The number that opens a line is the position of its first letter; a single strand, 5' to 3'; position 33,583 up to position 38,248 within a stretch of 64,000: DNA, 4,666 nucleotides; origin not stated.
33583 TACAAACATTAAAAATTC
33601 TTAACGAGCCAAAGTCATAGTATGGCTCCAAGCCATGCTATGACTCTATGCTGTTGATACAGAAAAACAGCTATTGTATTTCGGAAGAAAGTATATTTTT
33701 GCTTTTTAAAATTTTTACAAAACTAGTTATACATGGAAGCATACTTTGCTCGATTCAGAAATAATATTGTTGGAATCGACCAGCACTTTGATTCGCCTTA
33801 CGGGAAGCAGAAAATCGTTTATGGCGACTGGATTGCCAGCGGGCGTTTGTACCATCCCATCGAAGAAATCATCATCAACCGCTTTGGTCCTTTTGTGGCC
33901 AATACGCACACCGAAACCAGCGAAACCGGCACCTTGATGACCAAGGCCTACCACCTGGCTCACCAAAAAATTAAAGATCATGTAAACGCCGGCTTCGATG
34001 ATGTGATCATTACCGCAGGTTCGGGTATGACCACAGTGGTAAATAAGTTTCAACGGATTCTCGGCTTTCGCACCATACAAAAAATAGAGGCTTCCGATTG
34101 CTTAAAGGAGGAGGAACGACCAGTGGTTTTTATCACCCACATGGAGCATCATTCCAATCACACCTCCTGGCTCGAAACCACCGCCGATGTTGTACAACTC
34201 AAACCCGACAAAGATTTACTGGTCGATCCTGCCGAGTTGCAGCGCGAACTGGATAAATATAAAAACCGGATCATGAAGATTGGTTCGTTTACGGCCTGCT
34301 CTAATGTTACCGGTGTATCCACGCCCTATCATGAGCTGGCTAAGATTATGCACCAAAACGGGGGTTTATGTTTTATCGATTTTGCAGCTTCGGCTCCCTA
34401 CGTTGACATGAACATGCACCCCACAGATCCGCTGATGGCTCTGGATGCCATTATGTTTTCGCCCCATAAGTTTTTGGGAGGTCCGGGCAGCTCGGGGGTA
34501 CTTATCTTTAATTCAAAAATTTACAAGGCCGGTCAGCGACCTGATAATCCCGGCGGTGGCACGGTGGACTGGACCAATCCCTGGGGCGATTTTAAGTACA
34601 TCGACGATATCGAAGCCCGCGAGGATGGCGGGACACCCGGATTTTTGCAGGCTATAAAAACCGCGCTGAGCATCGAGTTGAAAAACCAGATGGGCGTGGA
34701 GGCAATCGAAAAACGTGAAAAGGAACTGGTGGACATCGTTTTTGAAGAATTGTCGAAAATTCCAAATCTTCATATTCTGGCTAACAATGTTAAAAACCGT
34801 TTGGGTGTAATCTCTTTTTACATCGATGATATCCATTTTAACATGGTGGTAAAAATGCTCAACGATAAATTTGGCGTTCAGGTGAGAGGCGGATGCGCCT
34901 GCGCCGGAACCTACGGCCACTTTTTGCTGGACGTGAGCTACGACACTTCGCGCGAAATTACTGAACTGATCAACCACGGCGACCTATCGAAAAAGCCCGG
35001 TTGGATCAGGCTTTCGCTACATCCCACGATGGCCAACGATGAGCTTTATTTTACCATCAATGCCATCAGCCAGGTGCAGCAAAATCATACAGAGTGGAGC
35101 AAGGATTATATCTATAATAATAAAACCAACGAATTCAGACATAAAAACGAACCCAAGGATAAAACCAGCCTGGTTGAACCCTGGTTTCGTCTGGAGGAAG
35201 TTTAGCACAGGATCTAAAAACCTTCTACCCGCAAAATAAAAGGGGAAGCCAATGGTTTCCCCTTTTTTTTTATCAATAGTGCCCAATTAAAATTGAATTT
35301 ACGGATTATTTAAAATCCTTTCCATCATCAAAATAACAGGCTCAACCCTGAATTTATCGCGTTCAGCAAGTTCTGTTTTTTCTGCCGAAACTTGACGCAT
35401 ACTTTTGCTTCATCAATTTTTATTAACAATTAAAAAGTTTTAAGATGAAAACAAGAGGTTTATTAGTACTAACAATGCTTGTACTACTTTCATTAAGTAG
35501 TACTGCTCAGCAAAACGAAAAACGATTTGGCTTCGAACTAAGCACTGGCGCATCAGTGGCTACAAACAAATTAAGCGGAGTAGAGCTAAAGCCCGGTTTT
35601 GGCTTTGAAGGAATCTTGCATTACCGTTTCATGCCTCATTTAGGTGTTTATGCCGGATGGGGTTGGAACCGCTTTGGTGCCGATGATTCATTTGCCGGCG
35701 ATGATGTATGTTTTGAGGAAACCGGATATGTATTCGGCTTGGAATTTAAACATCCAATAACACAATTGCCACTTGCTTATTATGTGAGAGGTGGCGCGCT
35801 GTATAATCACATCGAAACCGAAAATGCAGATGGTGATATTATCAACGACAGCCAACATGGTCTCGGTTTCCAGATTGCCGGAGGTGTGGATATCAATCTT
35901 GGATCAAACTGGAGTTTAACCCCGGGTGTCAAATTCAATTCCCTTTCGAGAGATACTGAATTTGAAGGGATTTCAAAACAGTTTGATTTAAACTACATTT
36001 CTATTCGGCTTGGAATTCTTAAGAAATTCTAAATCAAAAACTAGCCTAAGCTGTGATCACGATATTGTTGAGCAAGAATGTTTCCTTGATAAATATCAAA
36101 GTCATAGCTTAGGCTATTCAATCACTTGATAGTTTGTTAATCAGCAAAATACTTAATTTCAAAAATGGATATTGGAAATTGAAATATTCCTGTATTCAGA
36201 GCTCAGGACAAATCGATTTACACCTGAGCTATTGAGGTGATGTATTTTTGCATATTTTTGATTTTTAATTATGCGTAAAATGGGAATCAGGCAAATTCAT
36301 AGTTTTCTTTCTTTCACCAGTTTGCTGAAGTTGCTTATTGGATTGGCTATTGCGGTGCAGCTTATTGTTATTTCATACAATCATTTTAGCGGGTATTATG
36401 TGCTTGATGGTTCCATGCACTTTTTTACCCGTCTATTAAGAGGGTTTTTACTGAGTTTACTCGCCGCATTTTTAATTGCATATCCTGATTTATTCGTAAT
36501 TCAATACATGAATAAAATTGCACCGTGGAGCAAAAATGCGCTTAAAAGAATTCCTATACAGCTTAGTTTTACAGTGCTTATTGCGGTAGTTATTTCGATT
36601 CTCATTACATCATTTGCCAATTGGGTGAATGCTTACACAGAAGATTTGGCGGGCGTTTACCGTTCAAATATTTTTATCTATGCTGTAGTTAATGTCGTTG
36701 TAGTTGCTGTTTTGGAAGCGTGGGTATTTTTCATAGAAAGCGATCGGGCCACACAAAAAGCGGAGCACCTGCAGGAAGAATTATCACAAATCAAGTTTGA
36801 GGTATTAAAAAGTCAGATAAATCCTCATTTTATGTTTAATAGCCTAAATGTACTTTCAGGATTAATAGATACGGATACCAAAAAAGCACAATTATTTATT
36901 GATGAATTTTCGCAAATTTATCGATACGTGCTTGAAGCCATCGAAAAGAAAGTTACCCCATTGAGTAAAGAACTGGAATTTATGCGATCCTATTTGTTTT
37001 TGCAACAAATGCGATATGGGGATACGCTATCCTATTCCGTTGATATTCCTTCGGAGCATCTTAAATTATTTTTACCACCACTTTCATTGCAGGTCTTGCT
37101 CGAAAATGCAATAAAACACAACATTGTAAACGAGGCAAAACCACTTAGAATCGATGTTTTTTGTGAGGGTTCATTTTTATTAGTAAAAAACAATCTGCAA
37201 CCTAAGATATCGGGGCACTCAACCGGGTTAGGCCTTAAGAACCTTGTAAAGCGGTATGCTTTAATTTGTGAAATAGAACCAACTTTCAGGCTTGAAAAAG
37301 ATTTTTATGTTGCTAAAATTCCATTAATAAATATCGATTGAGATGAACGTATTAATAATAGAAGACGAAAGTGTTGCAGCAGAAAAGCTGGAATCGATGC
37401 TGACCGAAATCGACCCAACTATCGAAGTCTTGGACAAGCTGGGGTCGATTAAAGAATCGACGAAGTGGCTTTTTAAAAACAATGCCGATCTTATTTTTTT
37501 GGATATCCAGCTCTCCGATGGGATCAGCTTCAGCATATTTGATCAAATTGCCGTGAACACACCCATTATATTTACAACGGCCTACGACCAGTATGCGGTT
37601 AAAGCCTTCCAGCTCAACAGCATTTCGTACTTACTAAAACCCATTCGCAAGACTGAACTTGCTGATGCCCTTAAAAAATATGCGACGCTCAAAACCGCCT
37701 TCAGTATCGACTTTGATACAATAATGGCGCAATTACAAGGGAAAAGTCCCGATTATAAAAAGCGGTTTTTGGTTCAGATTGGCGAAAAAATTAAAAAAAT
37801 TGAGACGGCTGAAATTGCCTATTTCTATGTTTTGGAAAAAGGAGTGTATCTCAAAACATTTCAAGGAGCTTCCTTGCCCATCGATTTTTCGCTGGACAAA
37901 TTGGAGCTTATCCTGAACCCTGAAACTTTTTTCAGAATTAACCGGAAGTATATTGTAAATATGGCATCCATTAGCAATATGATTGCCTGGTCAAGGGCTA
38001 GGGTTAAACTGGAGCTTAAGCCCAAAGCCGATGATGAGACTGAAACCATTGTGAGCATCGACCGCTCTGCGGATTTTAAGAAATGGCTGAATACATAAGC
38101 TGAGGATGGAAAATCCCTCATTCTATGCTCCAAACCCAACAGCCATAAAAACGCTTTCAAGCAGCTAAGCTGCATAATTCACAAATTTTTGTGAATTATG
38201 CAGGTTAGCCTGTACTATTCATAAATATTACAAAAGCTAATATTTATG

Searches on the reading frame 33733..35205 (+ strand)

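Call 70: search_protein_families(library=pfam, proteins=[window:33733-35205:+], max_evalue=0.00001)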
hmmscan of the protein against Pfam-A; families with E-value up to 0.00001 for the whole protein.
window:33733-35205:+ (490 aa): 1 family
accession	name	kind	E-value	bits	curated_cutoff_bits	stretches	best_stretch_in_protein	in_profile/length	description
PF00266.25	Aminotran_5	-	5.8e-42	144.4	21.5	1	51-435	23-365/371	Aminotransferase class-V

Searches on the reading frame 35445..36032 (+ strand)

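Call 71: search_protein_families(library=pfam, proteins=[window:35445-36032:+], max_evalue=0.00001)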
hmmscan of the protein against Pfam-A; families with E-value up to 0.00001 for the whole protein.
window:35445-36032:+ (195 aa): 2 families
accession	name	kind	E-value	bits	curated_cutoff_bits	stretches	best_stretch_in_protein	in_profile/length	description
PF13505.12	OMP_b-brl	-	2.8e-14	54.1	28.7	1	11-176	3-158/175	Outer membrane protein beta-barrel domain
PF13568.12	OMP_b-brl_2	-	4e-09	37.2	27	0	109-186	8-90/175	Outer membrane protein beta-barrel domain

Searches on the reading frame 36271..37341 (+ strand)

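Call 71: search_protein_families(library=pfam, proteins=[window:36271-37341:+], max_evalue=0.00001)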
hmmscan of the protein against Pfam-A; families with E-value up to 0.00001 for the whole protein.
window:36271-37341:+ (356 aa): 1 family
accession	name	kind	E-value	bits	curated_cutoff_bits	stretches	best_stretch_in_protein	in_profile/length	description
PF06580.19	His_kinase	-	8.1e-26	90.5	25.2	1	175-253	2-81/81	Histidine kinase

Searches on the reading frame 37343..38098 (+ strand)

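Call 71: search_protein_families(library=pfam, proteins=[window:37343-38098:+], max_evalue=0.00001)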
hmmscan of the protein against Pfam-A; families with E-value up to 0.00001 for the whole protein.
window:37343-38098:+ (251 aa): 2 families
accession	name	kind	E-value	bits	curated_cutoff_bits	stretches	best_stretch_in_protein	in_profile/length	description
PF04397.21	LytTR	-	5.5e-16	59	22.6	1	149-249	2-97/98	LytTr DNA-binding domain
PF00072.30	Response_reg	-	5e-14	52.9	30.2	1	3-110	1-110/111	Response regulator receiver domain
